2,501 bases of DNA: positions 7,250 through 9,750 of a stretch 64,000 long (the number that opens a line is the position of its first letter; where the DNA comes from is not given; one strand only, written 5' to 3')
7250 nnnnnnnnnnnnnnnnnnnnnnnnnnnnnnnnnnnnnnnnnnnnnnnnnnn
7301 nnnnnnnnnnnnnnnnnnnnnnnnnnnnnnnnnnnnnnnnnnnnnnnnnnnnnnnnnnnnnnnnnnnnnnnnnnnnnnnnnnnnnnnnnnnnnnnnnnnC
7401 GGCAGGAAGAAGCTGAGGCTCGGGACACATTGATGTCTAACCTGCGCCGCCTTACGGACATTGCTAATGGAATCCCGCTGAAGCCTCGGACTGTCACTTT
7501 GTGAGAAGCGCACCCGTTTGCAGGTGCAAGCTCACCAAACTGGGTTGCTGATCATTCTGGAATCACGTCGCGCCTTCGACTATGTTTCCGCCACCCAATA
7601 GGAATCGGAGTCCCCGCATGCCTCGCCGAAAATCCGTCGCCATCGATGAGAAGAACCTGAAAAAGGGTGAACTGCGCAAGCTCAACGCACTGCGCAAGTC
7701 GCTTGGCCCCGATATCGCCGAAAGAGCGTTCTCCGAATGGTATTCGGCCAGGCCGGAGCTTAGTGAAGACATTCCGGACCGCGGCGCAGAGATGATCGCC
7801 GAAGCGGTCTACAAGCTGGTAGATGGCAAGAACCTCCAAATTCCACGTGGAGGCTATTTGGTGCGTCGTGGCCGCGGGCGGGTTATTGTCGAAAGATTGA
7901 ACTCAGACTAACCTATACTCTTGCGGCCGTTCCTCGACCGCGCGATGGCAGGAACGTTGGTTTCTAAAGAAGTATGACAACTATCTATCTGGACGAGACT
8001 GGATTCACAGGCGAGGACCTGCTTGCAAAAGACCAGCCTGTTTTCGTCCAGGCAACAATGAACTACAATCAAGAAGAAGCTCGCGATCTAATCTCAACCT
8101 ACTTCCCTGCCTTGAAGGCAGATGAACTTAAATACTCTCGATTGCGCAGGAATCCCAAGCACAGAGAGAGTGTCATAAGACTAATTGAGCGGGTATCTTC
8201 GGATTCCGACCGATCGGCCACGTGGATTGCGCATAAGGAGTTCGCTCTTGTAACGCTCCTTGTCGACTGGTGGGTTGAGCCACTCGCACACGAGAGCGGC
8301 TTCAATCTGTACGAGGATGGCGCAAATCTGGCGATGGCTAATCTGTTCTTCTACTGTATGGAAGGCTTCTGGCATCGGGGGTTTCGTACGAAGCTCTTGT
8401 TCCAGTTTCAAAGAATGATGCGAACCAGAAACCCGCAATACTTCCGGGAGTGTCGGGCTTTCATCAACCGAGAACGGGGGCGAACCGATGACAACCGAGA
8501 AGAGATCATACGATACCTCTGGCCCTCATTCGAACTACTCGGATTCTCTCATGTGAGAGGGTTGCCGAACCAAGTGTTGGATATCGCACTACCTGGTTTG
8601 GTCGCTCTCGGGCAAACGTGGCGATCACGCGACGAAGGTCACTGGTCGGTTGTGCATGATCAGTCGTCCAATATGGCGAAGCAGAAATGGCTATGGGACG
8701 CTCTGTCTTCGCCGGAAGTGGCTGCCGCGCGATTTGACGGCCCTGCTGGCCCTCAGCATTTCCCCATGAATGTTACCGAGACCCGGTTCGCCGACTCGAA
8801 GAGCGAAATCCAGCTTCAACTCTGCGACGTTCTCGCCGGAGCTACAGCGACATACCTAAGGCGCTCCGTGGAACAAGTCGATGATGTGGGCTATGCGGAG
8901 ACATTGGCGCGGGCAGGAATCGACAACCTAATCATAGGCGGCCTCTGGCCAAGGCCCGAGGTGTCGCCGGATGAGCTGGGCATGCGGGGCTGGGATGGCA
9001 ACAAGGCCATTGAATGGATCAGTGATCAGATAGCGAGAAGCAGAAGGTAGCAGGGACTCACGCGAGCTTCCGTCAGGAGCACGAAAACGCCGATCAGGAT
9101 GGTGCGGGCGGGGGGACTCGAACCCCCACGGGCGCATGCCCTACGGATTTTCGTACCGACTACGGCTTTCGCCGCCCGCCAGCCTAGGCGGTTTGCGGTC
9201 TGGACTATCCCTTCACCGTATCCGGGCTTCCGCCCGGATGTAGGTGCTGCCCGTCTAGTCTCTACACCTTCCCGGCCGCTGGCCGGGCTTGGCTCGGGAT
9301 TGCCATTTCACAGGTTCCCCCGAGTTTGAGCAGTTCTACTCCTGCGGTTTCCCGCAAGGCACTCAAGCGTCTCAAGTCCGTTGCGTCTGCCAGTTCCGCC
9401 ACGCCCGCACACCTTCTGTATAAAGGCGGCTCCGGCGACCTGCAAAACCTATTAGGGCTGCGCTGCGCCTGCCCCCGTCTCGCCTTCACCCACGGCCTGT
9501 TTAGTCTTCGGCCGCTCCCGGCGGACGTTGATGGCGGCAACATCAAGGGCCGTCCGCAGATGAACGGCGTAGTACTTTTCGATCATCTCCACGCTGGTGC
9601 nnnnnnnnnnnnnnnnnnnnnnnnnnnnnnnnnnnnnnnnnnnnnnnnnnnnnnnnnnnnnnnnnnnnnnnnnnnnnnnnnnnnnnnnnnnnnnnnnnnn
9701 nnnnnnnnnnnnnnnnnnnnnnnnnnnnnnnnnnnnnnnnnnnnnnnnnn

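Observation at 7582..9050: Small basic protein + DUF3800-like protein pair adjacent to Qat – candidate uncharacterised defence/accessory module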

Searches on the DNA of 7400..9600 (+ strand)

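Call 36: search_rna_families(source=window, start=7400, end=9600, threshold=evalue, max_evalue=1, show_alignments=3)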
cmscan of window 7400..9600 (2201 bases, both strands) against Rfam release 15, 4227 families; matches with E-value up to 1: 3.
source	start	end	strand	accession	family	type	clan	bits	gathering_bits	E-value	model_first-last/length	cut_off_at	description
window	9189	9383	-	RF00028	Intron_gpI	Intron;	-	47.1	50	2.5e-10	1-253/253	no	Group I catalytic intron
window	9104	9179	-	RF01684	mascRNA-menRNA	Gene;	-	23.4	42.5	0.089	1-56/56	no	MALAT1-associated small cytoplasmic RNA/MEN beta RNA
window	9100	9179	-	RF00023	tmRNA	Gene;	CL00001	17.7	47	0.00015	1-374/374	no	transfer-messenger RNA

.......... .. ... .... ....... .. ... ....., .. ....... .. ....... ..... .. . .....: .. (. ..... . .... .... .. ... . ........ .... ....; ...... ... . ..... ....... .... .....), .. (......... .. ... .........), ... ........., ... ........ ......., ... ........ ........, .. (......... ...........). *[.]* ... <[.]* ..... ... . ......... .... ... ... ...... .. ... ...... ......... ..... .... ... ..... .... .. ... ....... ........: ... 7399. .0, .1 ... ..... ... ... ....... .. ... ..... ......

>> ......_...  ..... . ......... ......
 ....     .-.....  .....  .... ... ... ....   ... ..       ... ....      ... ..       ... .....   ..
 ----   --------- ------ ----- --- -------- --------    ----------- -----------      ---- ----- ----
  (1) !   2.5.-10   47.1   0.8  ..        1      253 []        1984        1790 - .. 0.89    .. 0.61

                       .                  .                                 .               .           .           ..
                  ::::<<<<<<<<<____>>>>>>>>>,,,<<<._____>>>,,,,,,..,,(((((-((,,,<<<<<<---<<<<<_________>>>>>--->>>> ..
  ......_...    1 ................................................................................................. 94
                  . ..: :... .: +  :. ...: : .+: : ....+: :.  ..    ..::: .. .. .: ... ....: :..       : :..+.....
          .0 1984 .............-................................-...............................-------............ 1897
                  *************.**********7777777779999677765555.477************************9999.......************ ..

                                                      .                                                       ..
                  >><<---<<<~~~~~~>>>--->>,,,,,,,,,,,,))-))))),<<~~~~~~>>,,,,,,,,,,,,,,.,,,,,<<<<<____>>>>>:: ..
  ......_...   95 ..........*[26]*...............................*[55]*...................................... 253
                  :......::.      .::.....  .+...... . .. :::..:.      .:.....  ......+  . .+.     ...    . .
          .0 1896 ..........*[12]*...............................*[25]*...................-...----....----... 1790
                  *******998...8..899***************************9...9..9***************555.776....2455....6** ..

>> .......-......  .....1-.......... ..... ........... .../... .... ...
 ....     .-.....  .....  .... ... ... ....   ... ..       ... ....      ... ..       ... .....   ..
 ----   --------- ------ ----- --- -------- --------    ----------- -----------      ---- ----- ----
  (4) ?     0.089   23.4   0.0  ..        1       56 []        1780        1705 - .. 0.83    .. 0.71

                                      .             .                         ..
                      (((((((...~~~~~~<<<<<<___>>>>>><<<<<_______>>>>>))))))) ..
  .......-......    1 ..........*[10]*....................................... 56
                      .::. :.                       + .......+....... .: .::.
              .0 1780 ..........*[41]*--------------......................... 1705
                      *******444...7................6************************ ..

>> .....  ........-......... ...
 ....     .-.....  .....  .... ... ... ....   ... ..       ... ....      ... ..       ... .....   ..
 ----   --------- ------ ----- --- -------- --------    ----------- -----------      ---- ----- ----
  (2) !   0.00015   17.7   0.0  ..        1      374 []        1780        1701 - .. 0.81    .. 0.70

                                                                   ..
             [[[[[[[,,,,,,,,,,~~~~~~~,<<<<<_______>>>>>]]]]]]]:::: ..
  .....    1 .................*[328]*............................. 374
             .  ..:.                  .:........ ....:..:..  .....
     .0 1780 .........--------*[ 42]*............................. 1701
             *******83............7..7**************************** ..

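Call 97: search_rna_families(sources=[L001, L002, L003, L004, L005, L006, L007, L008, L009, L010, L011, L012], threshold=gathering)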
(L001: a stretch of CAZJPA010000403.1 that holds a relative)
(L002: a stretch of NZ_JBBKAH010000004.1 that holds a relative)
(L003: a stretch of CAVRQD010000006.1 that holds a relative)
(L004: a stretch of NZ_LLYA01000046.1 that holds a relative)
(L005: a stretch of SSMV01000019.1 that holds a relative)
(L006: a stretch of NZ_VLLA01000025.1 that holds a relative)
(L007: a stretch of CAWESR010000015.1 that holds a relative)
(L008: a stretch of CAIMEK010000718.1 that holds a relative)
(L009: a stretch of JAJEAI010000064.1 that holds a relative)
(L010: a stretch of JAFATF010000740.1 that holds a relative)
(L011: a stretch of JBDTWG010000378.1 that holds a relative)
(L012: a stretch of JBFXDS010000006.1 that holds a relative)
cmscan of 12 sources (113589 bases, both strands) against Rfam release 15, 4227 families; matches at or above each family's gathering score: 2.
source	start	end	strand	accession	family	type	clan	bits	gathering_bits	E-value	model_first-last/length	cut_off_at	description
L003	9914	9997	+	RF00005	tRNA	Gene; tRNA;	CL00001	61.4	29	1.3e-10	1-71/71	no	tRNA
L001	272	355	+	RF00005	tRNA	Gene; tRNA;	CL00001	61.1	29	1.6e-10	1-71/71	no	tRNA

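Call 98: search_rna_families(sources=[L013, L014, L015, L016, L017, L018, L019, L020, L021, L022, L023, L034, L035, L036], threshold=gathering)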
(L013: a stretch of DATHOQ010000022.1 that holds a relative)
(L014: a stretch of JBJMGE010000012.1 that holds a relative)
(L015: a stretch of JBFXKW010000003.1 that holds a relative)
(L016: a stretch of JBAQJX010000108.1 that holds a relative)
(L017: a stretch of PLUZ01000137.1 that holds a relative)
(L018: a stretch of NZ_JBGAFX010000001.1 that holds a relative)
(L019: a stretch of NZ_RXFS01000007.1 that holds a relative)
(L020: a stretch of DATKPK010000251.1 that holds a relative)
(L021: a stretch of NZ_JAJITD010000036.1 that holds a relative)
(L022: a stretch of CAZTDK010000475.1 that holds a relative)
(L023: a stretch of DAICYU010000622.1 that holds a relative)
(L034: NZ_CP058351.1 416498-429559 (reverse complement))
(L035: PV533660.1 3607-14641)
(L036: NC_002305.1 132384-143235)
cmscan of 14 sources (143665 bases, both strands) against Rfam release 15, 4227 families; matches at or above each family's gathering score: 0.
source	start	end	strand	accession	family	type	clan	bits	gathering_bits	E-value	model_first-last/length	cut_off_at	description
